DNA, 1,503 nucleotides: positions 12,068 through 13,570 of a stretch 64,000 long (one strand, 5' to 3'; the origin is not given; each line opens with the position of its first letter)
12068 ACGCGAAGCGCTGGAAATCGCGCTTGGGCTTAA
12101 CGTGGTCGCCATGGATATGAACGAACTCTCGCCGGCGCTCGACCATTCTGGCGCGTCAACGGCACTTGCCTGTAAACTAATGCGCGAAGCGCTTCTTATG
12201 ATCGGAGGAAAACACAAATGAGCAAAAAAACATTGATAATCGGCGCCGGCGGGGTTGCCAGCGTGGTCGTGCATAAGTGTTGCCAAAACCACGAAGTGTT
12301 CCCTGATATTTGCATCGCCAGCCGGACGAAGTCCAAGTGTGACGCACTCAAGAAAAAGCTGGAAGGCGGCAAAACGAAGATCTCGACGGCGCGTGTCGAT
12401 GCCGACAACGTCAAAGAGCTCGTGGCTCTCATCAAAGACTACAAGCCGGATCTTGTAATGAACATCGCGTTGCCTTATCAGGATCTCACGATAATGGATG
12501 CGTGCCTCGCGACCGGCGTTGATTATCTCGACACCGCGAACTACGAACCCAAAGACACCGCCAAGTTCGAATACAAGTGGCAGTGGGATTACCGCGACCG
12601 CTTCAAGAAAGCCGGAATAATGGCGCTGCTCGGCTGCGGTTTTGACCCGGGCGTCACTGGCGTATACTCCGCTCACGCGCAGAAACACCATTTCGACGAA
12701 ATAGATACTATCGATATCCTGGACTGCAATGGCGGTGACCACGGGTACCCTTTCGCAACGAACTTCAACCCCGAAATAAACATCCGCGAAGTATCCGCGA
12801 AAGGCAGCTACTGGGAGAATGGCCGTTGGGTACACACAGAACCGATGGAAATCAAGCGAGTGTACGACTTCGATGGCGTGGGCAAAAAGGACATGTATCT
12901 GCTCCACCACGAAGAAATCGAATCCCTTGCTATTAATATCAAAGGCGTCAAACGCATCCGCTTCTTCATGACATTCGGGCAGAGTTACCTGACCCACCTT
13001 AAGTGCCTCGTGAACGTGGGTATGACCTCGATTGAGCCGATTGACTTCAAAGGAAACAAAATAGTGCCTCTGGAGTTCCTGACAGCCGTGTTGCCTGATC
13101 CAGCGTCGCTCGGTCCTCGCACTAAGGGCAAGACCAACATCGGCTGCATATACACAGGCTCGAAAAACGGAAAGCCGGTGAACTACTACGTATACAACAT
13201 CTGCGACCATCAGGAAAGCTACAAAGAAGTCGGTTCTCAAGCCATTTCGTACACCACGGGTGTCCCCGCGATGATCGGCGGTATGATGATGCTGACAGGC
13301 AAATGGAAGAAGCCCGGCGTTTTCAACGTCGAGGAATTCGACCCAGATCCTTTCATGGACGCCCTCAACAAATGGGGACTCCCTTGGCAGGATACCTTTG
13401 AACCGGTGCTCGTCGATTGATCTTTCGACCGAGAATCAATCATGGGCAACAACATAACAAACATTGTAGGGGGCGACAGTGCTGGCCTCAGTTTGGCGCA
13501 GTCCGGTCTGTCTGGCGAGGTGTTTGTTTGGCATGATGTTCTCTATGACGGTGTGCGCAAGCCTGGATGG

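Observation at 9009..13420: Polyamine operon mixing aminopropyl (SpeE) and carboxyaminopropyl (CANSDH-like) enzymes, with no decarboxylase for either route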

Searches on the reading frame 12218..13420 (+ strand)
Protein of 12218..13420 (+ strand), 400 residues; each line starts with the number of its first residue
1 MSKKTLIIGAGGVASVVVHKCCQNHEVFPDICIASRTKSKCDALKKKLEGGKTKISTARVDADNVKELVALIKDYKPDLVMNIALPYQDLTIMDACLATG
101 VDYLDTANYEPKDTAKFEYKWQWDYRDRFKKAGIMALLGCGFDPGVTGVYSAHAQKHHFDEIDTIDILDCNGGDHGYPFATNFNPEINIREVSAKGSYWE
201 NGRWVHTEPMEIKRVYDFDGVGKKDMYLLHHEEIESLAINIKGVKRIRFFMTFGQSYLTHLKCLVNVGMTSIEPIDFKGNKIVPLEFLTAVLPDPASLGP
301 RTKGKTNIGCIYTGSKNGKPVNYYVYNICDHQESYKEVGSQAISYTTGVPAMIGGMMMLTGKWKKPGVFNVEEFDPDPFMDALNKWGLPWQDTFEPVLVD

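Call 3: search_protein_families(library=pfam, proteins=[window:12218-13420:+])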
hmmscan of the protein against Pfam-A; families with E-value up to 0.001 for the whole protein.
window:12218-13420:+ (400 aa): 3 families
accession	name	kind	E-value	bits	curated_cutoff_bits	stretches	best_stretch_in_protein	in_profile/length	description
PF16653.10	Sacchrp_dh_C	-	3.7e-45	155.5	31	1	141-387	1-264/265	Saccharopine dehydrogenase C-terminal domain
PF03435.24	Sacchrp_dh_NADP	-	1.6e-37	129.1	25.1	1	6-137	2-129/129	Saccharopine dehydrogenase NADP binding domain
PF01488.26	Shikimate_DH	-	0.00056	20.4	24.3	1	2-54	12-62/138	Shikimate / quinate 5-dehydrogenase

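Call 4: search_protein_families(library=ncbifam, proteins=[window:12218-13420:+])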
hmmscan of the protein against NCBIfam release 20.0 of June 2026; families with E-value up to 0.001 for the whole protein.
window:12218-13420:+ (400 aa): 4 families
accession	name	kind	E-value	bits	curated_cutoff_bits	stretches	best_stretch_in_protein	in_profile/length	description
NF043000.1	carsnrspmd_synth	equivalog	1.3e-120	403.4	800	1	6-391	4-399/405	carboxynorspermidine synthase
TIGR01035.1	hemA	equivalog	0.00033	19.7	209.55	1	2-56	180-232/416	glutamyl-tRNA reductase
NF001314.0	PRK00258.2-2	equivalog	0.00034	19.7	248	1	3-73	126-191/290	shikimate dehydrogenase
NF001312.0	PRK00258.1-4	equivalog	0.00052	19.4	295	1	3-73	128-188/285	shikimate dehydrogenase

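Call 5: find_encoding_contigs(protein=window:12218-13420:+, flank=10000, max_places=6)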
Protein window:12218-13420:+ (400 aa): 18 contigs read that carry it; 6 places shown.
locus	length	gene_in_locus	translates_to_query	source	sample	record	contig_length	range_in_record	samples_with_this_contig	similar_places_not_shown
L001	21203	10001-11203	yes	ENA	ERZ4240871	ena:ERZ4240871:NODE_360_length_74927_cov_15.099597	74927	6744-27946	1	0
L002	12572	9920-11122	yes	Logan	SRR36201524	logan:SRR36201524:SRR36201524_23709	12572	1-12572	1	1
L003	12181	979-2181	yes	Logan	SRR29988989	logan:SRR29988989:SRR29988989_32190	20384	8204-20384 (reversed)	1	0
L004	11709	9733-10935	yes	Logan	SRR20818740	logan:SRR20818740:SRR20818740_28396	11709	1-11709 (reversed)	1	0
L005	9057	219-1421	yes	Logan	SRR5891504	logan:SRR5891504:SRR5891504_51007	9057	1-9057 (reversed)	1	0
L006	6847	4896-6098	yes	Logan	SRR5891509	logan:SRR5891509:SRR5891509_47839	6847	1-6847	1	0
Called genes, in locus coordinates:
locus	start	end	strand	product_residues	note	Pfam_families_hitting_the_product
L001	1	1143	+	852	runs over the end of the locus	PF11897:DUF3417, PF00343:Phosphorylase, PF28476:GlgP_C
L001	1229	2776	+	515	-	PF08323:Glyco_transf_5, PF13439:Glyco_transf_4, PF13579:Glyco_trans_4_4, PF00534:Glycos_transf_1, PF13692:Glyco_trans_1_4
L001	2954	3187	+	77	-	PF04023:FeoA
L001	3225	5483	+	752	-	PF01926:MMR_HSR1, PF02421:FeoB_N, PF17910:FeoB_Cyto, PF07670:Gate, PF07664:FeoB_C, PF07670:Gate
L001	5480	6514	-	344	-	PF01408:GFO_IDH_MocA, PF02894:GFO_IDH_MocA_C, PF22725:GFO_IDH_MocA_C3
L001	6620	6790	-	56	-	-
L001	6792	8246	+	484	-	PF01276:OKR_DC_1, PF00155:Aminotran_1_2, PF00266:Aminotran_5, PF01041:DegT_DnrJ_EryC1, PF01212:Beta_elim_lyase (weak), PF03711:OKR_DC_1_C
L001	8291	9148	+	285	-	PF17284:Spermine_synt_N, PF01564:Spermine_synth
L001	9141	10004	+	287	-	PF00491:Arginase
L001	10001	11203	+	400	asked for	PF03435:Sacchrp_dh_NADP, PF16653:Sacchrp_dh_C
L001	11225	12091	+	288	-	-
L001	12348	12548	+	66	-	-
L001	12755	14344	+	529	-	PF02541:Ppx-GppA, PF21447:Ppx-GppA_III, PF01966:HD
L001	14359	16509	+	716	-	PF13089:PP_kinase_N, PF02503:PP_kinase, PF17941:PP_kinase_C_1, PF13091:PLDc_2 (faint), PF13090:PP_kinase_C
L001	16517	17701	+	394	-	PF00365:PFK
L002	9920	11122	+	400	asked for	PF03435:Sacchrp_dh_NADP, PF16653:Sacchrp_dh_C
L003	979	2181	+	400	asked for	PF03435:Sacchrp_dh_NADP, PF16653:Sacchrp_dh_C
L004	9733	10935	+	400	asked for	PF03435:Sacchrp_dh_NADP, PF16653:Sacchrp_dh_C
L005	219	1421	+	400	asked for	PF03435:Sacchrp_dh_NADP, PF16653:Sacchrp_dh_C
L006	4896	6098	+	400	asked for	PF03435:Sacchrp_dh_NADP, PF16653:Sacchrp_dh_C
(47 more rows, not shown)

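Call 20: search_solved_structures(query=window:12218-13420:+, max_evalue=0.001, show_alignments=2)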
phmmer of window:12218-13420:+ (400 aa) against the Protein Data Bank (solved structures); distinct sequences matched with E-value up to 0.001: 4.
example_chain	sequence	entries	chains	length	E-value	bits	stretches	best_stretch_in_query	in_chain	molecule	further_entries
4rl6_A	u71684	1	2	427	2.1e-191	639.3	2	114-400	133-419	Saccharopine dehydrogenase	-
4ina_A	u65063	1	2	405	4.2e-182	608.7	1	4-391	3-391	saccharopine dehydrogenase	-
8deb_A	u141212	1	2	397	1.6e-174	583.7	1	4-395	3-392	Carboxyspermidine dehydrogenase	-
8h4z_A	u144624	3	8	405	5.8e-158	529.2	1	5-391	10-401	Saccharopine dehydrogenase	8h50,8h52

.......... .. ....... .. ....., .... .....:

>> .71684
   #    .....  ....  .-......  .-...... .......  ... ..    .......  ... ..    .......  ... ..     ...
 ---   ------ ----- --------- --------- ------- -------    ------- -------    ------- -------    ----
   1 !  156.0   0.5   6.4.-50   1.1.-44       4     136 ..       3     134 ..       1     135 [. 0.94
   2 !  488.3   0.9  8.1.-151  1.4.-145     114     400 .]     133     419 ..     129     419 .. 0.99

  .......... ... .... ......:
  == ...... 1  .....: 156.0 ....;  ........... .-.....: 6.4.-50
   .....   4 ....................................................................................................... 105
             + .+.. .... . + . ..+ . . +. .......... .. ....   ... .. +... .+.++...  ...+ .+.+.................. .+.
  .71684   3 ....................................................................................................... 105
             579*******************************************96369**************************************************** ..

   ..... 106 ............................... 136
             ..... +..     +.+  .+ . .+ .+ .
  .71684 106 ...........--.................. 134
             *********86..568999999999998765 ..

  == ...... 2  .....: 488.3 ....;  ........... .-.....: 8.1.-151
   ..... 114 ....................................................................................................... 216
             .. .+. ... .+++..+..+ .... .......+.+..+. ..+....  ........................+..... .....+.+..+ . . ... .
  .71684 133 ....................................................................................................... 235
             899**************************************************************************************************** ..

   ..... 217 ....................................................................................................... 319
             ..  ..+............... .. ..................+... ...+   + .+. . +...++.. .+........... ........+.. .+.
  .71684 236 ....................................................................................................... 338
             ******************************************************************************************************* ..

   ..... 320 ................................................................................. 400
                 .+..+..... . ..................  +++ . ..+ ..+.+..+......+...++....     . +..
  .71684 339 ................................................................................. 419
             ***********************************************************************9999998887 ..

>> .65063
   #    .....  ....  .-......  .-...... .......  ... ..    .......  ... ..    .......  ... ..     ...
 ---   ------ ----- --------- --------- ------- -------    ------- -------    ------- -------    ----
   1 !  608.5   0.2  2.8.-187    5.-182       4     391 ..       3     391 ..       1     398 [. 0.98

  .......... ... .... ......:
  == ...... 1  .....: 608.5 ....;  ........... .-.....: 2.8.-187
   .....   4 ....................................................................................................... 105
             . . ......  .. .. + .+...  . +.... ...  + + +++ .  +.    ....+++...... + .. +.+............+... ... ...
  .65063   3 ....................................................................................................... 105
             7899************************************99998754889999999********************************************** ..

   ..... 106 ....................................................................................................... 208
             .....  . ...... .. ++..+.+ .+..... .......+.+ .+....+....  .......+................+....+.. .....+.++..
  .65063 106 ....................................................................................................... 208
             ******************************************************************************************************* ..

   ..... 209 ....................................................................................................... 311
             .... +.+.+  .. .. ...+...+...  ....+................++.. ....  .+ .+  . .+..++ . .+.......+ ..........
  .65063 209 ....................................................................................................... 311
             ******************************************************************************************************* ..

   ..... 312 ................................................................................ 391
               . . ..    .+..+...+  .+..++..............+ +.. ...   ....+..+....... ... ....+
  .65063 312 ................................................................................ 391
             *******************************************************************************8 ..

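Call 27: find_related_loci(query=window:12218-13420:+, collection=genome_contigs, flank=10000)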
Query window:12218-13420:+ (400 aa) in genome_contigs; peptide patterns used: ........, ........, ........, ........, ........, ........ (x = any residue, [..] = any of these).
600 stretches matched a pattern (row limit reached: there are more); 599 encode a relative of the query (tblastn E <= 1e-3); the best 80 are kept; 80 distinct loci.
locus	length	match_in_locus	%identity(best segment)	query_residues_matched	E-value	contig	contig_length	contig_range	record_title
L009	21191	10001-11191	84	4-400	0e+0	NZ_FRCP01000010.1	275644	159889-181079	Anaerosporobacter mobilis DSM 15930, whole genome shotgun sequence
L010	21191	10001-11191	84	4-400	0e+0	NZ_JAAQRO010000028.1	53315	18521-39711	Anaerosporobacter faecicola strain KCTC 15857 AGMB01083-0021, whole genome shotgun sequence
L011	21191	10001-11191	83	4-400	0e+0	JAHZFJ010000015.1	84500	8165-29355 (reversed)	MAG: Lachnospiraceae bacterium isolate HRGM_Genome_2905 HRGM_Genome_2905_15, whole genome shotgun sequence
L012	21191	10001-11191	83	4-400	0e+0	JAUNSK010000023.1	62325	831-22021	MAG: Oscillospiraceae bacterium isolate S4R_St_23 NODE_146_length_62325_cov_16.964156, whole genome shotgun sequence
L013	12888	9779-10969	81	4-400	0e+0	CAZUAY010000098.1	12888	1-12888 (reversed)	MAG TPA_asm: uncultured Lentisphaerales bacterium isolate SRP294416_co3_591 genome assembly, contig: NODE_9146_length_12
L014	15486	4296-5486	83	4-400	0e+0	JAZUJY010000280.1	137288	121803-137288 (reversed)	MAG: Oscillospiraceae bacterium isolate T1900045250_TH20190020.MAGScoT_cleanbin_000005 SGB_5758_k141_301882, whole genom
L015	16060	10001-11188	82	5-400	0e+0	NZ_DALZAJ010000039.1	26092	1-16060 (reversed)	MAG: Lachnoclostridium sp. isolate CTOTU47048 NODE_88_length_26092_cov_5.545608, whole genome shotgun sequence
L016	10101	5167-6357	83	4-400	0e+0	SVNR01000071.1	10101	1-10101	MAG: Ruminococcus sp. isolate SIG544 NODE_106507_length_10101_cov_2.456387, whole genome shotgun sequence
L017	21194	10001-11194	82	4-400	0e+0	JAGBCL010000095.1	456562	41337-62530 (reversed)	MAG: Oscillospiraceae bacterium isolate RGIG8992 Water_deer_Rectum-3__c440146, whole genome shotgun sequence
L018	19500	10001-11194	81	4-400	0e+0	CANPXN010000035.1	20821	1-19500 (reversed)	MAG: uncultured Clostridia bacterium isolate Lapin-004__bin111 genome assembly, contig: Lapin-004__NODE_3201_length_2082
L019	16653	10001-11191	80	4-400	0e+0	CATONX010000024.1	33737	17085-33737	MAG TPA_asm: uncultured Eubacteriales bacterium isolate MGG30646_1680015440 genome assembly, contig: SAMEA4643382_367, w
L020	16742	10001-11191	81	4-400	0e+0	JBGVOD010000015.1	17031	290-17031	MAG: Lachnospiraceae bacterium isolate fecal_MAG_219 fecal_MAG_219_contig_0015, whole genome shotgun sequence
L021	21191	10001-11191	80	4-400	0e+0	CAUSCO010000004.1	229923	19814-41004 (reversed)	MAG TPA_asm: uncultured Bacillus sp. isolate ERR9969148_bin.19_MetaWRAP_v1.3_MAG genome assembly, contig: ERZ21616144.33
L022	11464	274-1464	81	4-400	0e+0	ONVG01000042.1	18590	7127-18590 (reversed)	uncultured Clostridiales bacterium isolate RUG669 genome assembly, contig: scaffold_3965, whole genome shotgun sequence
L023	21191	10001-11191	80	4-400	0e+0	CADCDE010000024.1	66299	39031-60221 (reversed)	MAG: uncultured Ruminococcus sp. isolate RUG14529 genome assembly, contig: RUG14529_asm_24, whole genome shotgun sequenc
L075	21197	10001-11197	78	3-400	0e+0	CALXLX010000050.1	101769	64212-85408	MAG: uncultured Opitutales bacterium isolate E27__bin309 genome assembly, contig: E27__k127_3354209, whole genome shotgu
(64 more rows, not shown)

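Call 31: search_protein_families(library=pfam, proteins=[L009:6304-7119:+, L009:11496-12704:+, L013:11661-12800:+, L013:11026-11382:+, L075:6081-6842:+, L075:11152-12327:+, L013:5515-6750:-, L013:4785-5384:+], max_evalue=0.00001)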
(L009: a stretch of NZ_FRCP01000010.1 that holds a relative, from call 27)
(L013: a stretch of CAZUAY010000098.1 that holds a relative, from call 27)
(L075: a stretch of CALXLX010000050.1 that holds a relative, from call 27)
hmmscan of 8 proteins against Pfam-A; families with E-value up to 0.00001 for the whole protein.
L009:6304-7119:+ (271 aa): 1 family
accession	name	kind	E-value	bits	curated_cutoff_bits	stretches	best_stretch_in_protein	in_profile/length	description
PF02675.21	AdoMet_dc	-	2.5e-13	50.7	25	1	49-178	16-107/107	S-adenosylmethionine decarboxylase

L009:11496-12704:+ (402 aa): 1 family
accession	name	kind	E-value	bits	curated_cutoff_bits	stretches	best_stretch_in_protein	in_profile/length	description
PF00278.28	Orn_DAP_Arg_deC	-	8.5e-12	45.6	23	1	167-358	5-94/95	Pyridoxal-dependent decarboxylase, C-terminal sheet domain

L013:11661-12800:+ (379 aa): 1 family
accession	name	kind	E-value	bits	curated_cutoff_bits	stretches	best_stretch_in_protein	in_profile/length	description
PF00278.28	Orn_DAP_Arg_deC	-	4.5e-13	49.7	23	1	50-335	5-94/95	Pyridoxal-dependent decarboxylase, C-terminal sheet domain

L013:11026-11382:+ (118 aa): 1 family
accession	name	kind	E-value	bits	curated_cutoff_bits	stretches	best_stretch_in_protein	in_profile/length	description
PF05635.17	23S_rRNA_IVP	-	8.2e-26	90.7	33.8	1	4-108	2-105/106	23S rRNA-intervening sequence protein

L075:6081-6842:+ (253 aa): 1 family
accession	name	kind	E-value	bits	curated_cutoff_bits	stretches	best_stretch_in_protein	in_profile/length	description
PF02675.21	AdoMet_dc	-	1.8e-14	54.4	25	1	45-160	16-107/107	S-adenosylmethionine decarboxylase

L075:11152-12327:+ (391 aa): 1 family
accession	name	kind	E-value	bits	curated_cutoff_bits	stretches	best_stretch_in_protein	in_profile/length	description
PF00278.28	Orn_DAP_Arg_deC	-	1.3e-12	48.3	23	1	111-347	5-94/95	Pyridoxal-dependent decarboxylase, C-terminal sheet domain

L013:5515-6750:- (411 aa): 1 family
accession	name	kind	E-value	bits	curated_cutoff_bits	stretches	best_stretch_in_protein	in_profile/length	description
PF03349.22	Toluene_X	-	4.6e-28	98.3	29.7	1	36-321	24-348/421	Outer membrane protein transport protein (OMPP1/FadL/TodX)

L013:4785-5384:+ (199 aa): 1 family
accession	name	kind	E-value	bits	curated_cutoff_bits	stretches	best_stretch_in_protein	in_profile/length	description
PF13490.11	zf-HC2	-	2.3e-07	31.2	22.2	1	45-78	1-34/35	Putative zinc-finger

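Call 34: list_cluster_members(proteins=[window:12218-13420:+, window:9009-10463:+, window:10508-11365:+, window:11358-12221:+, window:13442-14308:+, window:60817-63618:-, window:48908-49474:-, window:18739-19923:+])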
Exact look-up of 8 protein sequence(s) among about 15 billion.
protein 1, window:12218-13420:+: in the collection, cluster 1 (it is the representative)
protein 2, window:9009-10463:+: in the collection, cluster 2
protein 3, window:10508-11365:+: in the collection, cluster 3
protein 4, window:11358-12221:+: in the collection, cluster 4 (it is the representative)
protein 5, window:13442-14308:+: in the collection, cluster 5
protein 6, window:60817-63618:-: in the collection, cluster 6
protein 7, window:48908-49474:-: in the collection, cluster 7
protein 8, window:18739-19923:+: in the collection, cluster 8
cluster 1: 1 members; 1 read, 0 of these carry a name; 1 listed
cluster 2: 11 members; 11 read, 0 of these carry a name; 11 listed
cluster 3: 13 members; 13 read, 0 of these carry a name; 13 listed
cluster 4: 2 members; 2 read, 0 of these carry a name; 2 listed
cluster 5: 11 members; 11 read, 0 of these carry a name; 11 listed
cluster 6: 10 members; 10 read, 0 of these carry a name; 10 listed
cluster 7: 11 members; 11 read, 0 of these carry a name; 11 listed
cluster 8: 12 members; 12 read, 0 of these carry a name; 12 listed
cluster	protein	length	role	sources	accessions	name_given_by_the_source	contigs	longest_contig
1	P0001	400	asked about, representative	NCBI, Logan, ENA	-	-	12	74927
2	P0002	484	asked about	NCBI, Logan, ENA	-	-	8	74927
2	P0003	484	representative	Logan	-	-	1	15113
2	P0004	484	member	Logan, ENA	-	-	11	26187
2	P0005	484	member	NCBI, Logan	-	-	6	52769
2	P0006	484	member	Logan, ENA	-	-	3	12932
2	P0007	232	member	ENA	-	-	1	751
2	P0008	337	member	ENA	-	-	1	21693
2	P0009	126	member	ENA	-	-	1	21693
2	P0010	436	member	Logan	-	-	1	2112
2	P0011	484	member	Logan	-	-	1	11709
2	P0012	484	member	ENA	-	-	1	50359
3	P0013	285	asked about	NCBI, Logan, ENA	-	-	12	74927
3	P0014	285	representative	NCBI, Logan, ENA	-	-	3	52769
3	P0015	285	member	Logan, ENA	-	-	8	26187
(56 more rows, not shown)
